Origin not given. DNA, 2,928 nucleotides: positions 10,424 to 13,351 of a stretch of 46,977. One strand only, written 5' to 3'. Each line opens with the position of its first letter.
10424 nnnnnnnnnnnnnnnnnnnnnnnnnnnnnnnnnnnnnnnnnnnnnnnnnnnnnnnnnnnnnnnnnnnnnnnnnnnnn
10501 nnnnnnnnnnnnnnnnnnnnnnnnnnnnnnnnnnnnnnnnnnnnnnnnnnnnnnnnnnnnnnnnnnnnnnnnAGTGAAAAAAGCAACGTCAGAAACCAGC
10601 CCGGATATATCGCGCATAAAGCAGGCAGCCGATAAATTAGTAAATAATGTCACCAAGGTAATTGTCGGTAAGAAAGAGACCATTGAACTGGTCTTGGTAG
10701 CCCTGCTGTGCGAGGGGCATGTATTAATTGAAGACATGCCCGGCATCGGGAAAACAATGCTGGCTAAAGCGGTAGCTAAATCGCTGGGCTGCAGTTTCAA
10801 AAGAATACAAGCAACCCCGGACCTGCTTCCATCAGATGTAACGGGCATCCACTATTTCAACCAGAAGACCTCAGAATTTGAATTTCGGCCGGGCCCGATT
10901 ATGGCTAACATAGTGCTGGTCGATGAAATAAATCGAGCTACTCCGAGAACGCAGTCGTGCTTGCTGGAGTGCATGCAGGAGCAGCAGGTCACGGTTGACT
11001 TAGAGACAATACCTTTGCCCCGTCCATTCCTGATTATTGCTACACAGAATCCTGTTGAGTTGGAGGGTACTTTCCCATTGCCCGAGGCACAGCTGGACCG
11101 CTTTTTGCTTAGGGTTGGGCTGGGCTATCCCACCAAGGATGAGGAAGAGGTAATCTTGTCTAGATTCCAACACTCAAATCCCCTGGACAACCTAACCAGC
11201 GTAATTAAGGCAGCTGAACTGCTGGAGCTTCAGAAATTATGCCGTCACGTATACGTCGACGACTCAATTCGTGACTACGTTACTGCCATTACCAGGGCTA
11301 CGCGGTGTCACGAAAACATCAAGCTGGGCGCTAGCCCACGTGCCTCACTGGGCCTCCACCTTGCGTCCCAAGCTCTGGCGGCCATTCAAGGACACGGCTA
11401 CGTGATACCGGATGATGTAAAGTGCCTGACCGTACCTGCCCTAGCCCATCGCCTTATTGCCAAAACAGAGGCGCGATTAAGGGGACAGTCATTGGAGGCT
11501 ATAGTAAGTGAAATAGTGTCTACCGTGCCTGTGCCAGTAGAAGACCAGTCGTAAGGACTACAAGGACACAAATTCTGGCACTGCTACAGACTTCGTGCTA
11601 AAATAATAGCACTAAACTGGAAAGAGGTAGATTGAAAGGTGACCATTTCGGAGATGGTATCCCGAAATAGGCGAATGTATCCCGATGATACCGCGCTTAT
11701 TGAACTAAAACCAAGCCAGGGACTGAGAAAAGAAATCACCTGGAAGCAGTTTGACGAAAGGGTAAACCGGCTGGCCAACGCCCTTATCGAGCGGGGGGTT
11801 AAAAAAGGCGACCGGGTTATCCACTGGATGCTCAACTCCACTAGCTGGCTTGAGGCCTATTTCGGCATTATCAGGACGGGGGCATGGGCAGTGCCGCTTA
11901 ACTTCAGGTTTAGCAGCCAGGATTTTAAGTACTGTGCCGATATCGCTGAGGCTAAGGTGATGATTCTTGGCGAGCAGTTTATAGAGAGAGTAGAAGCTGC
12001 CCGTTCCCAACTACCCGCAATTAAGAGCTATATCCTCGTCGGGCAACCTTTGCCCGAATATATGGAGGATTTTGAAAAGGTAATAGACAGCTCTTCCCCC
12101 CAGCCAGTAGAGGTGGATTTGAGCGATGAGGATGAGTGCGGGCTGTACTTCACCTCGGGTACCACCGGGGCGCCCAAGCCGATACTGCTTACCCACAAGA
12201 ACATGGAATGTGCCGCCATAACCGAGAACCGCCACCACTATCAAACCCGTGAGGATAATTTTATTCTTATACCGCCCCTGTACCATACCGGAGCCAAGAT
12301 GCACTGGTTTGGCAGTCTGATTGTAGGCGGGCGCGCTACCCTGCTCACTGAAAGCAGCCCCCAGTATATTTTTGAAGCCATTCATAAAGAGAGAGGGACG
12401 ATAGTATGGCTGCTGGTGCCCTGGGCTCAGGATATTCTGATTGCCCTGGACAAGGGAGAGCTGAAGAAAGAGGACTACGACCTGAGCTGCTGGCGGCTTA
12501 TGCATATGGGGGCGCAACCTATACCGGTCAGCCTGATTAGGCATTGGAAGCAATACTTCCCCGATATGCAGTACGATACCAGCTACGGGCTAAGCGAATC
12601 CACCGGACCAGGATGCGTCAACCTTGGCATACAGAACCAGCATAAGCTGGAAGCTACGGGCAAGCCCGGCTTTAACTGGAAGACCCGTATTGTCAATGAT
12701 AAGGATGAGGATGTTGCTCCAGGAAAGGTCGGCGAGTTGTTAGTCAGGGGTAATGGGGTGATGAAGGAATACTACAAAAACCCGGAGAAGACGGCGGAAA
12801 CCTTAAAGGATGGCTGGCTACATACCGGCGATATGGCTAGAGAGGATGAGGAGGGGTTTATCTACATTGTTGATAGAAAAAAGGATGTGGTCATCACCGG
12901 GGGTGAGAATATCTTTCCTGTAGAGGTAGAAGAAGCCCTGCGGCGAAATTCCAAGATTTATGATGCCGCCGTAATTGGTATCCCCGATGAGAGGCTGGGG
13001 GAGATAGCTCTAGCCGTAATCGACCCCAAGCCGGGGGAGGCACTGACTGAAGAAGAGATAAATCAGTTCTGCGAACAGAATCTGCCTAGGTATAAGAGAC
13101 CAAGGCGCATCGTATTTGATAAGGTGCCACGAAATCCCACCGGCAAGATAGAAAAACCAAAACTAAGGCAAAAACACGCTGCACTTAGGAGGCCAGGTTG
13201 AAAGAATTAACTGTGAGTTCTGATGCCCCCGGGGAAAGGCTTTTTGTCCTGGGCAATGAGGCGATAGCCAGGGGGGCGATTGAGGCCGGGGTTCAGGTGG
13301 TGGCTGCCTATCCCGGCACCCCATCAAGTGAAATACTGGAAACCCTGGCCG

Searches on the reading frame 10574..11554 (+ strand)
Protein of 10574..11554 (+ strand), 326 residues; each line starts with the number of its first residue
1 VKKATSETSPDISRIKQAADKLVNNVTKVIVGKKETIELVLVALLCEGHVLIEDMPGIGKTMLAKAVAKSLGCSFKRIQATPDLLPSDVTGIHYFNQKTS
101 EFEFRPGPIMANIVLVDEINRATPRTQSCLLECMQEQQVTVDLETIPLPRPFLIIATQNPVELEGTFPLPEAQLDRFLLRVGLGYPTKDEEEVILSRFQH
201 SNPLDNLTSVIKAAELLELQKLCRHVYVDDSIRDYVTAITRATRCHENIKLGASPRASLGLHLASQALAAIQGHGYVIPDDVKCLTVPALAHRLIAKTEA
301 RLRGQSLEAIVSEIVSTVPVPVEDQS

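Call 15: search_protein_families(library=pfam, proteins=[window:10574-11554:+], max_evalue=0.00001)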
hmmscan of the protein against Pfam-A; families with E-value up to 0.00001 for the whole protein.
window:10574-11554:+ (326 aa): 5 families
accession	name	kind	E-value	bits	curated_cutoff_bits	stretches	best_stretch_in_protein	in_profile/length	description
PF07726.17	AAA_3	-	1.1e-62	210.1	27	1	49-179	1-131/131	ATPase family associated with various cellular activities (AAA)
PF17863.7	AAA_lid_2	-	2.2e-21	75.8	22.7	1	241-314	1-74/74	AAA lid domain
PF07728.20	AAA_5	-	1.5e-13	51.3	22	1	53-177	5-139/139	AAA domain (dynein-related subfamily)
PF20030.5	bpMoxR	-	9e-11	41.7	27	1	21-220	5-204/205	MoxR domain in the MoxR-vWA-beta-propeller ternary systems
PF00004.35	AAA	-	9.2e-09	36.3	21.2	1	55-164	6-115/131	ATPase family associated with various cellular activities (AAA)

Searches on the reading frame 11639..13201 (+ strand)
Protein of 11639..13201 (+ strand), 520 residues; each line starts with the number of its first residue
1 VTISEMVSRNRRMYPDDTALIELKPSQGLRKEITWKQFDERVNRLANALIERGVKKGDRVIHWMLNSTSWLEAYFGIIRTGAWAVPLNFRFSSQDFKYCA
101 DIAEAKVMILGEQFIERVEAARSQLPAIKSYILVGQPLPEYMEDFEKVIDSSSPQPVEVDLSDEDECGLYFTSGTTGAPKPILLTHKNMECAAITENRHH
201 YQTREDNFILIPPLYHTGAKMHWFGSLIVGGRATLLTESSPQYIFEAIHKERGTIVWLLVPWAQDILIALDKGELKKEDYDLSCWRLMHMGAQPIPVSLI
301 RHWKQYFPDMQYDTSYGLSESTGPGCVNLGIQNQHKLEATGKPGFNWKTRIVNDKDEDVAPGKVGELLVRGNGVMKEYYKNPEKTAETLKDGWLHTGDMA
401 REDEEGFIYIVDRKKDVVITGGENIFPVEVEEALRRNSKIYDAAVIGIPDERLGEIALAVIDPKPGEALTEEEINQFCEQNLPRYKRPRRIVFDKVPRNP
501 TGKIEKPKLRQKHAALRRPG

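Call 15: search_protein_families(library=pfam, proteins=[window:11639-13201:+], max_evalue=0.00001)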
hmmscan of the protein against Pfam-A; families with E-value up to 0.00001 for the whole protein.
window:11639-13201:+ (520 aa): 2 families
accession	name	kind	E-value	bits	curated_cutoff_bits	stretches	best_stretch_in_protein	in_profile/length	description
PF00501.34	AMP-binding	-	6.8e-74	249.4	29.9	1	9-379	3-384/384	AMP-binding enzyme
PF13193.12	AMP-binding_C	-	8.3e-16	59.1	24.5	1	429-503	1-76/76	AMP-binding enzyme C-terminal domain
